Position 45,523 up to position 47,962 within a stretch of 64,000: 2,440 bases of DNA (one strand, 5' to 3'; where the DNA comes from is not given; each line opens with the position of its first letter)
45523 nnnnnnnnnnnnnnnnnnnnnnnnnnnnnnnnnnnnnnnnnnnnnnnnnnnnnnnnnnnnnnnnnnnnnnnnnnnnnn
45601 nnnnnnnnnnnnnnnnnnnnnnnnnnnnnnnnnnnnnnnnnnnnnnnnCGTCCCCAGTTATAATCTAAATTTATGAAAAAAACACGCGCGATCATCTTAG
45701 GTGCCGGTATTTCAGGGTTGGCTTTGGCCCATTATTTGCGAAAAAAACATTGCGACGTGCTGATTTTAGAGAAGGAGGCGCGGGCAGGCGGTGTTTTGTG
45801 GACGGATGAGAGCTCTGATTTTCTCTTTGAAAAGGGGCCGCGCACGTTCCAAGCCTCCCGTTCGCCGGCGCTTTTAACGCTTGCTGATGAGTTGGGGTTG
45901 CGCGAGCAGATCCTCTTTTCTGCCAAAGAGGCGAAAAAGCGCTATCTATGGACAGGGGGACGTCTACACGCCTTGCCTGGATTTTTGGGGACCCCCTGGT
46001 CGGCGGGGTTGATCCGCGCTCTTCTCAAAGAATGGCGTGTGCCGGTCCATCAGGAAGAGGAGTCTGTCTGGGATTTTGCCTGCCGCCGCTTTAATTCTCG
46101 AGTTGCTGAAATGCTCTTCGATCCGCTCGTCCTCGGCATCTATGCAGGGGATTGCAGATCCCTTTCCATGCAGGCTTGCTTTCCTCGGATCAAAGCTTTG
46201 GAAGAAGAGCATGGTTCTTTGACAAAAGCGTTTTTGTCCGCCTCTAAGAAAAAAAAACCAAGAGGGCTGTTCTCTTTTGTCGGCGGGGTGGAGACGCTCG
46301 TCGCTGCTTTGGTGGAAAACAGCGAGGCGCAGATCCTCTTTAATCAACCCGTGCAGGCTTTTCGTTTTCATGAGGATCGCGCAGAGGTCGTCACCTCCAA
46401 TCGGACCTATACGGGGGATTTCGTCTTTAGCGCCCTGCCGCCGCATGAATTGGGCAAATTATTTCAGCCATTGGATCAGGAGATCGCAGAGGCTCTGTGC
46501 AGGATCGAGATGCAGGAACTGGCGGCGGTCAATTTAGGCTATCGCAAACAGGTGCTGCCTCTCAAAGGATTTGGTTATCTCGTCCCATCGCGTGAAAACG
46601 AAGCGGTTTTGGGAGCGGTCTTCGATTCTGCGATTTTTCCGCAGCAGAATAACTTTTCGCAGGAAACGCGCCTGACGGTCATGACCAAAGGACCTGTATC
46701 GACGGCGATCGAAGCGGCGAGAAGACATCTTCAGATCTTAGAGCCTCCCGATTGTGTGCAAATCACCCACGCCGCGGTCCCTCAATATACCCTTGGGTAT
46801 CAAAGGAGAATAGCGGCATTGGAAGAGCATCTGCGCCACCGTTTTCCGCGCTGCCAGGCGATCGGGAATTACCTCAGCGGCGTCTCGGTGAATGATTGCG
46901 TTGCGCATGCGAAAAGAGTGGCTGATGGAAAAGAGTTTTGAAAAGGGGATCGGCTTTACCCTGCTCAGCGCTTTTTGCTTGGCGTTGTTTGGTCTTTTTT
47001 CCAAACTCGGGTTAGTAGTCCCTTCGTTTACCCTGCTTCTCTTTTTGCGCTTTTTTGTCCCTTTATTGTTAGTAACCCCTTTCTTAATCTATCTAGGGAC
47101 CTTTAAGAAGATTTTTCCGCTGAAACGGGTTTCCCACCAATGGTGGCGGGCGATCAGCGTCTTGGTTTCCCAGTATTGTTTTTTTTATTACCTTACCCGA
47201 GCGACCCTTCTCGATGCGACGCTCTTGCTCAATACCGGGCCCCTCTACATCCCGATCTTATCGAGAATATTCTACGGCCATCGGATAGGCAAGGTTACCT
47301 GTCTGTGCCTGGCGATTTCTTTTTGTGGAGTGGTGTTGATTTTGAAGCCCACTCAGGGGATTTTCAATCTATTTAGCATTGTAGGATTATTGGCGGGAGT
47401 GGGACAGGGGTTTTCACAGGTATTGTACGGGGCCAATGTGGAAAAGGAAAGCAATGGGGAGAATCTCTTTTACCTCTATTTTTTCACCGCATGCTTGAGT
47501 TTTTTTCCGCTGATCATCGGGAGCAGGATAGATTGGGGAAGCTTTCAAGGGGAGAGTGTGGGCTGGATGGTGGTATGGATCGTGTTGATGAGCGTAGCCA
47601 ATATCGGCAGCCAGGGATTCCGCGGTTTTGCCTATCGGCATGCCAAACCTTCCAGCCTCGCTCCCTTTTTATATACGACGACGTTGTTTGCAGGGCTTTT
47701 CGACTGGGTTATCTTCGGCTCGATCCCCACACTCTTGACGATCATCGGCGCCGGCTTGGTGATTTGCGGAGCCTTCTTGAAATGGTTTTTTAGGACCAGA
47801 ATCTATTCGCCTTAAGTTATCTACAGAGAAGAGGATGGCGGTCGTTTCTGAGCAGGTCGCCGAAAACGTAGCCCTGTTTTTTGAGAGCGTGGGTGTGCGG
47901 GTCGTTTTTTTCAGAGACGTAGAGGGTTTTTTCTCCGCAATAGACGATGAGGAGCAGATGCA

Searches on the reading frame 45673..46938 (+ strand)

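Call 47: search_protein_families(library=pfam, proteins=[window:45673-46938:+], max_evalue=0.001)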
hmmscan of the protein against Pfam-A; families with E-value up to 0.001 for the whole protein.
window:45673-46938:+ (422 aa): 4 families
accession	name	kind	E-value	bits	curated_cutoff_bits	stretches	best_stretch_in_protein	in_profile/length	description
PF01593.30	Amino_oxidase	-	4.5e-44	151.9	19.8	1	13-418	1-440/443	Flavin containing amine oxidoreductase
PF13450.12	NAD_binding_8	-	1e-14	55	21.9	1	8-74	1-68/68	NAD(P)-binding Rossmann-like domain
PF01266.30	DAO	-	2.3e-09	37.7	27.9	1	6-40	2-37/353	FAD dependent oxidoreductase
PF01946.23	Thi4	-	0.00038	20.2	26.2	1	6-44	20-59/235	Thi4 family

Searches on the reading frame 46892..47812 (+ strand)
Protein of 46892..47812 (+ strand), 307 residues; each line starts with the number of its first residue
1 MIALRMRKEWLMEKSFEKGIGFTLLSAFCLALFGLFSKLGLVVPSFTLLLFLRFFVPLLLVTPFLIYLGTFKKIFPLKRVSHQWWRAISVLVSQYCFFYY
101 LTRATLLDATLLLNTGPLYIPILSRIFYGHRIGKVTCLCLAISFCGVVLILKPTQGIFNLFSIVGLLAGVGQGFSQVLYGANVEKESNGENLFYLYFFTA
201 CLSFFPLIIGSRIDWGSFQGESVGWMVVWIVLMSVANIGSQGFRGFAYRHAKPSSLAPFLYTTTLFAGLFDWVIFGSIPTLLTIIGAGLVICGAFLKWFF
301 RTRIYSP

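Call 47: search_protein_families(library=pfam, proteins=[window:46892-47812:+], max_evalue=0.001)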
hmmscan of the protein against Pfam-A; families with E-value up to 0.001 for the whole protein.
window:46892-47812:+ (307 aa): 1 family
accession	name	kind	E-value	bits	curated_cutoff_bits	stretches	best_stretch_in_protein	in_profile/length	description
PF00892.27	EamA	-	6.6e-18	65.7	28.2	2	18-151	2-134/135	EamA-like transporter family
